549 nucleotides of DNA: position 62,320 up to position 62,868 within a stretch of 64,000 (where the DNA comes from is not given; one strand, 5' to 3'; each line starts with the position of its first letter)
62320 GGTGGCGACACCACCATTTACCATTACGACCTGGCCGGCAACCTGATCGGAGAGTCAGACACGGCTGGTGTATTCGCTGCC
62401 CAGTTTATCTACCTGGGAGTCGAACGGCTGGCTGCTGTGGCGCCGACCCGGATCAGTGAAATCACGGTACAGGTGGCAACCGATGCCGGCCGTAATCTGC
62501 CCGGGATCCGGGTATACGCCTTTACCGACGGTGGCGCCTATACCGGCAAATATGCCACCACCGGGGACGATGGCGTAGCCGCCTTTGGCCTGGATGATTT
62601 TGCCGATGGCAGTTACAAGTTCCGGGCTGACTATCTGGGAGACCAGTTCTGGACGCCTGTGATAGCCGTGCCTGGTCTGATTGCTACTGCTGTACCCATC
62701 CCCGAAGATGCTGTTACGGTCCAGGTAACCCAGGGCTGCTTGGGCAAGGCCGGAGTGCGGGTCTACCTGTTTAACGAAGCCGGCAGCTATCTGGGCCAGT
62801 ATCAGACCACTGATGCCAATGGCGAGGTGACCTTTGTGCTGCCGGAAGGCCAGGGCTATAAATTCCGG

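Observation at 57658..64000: Giant RHS/YD-repeat protein with a non-canonical domain order (Ig-like repeats, Cys-rich insert, YD shell, then a long array of prealbumin-like repeats)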

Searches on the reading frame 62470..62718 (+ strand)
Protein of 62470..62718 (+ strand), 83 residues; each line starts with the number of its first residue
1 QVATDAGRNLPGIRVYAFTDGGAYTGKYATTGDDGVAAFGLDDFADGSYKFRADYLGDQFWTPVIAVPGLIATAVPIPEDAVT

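Call 50: search_solved_structures(query=A3, max_evalue=10, show_alignments=1)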
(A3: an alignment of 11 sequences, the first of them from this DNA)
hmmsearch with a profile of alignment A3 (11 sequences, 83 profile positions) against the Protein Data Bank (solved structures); distinct sequences matched with E-value up to 10: 8.
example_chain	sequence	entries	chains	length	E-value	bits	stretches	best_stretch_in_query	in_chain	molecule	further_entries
6fwv_A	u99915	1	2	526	0.0034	20.3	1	28-48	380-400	Collagen Adhesion protein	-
8qox_B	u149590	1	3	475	0.05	16.6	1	2-77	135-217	Conserved membrane protein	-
4l9d_A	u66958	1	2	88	0.096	15.7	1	9-37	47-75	Protease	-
3gf8_A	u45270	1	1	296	0.37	13.8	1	4-49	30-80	putative polysaccharide binding proteins (DUF1812)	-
9vo5_B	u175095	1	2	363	0.53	13.3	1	28-48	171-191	SpaA-like prealbumin fold domain-containing protein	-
4aq1_B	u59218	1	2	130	0.6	13.1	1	24-69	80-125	NBKB6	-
5m2w_A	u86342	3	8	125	0.66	13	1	48-69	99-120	Llama nanobody nb8 against TssK from T6SS | Anti-vesicular stomatitis virus N VHH | llama nanobody raised against TssK, nbK18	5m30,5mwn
5myj_A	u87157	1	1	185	0.91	12.6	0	23-68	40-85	Ribosome hibernation promotion factor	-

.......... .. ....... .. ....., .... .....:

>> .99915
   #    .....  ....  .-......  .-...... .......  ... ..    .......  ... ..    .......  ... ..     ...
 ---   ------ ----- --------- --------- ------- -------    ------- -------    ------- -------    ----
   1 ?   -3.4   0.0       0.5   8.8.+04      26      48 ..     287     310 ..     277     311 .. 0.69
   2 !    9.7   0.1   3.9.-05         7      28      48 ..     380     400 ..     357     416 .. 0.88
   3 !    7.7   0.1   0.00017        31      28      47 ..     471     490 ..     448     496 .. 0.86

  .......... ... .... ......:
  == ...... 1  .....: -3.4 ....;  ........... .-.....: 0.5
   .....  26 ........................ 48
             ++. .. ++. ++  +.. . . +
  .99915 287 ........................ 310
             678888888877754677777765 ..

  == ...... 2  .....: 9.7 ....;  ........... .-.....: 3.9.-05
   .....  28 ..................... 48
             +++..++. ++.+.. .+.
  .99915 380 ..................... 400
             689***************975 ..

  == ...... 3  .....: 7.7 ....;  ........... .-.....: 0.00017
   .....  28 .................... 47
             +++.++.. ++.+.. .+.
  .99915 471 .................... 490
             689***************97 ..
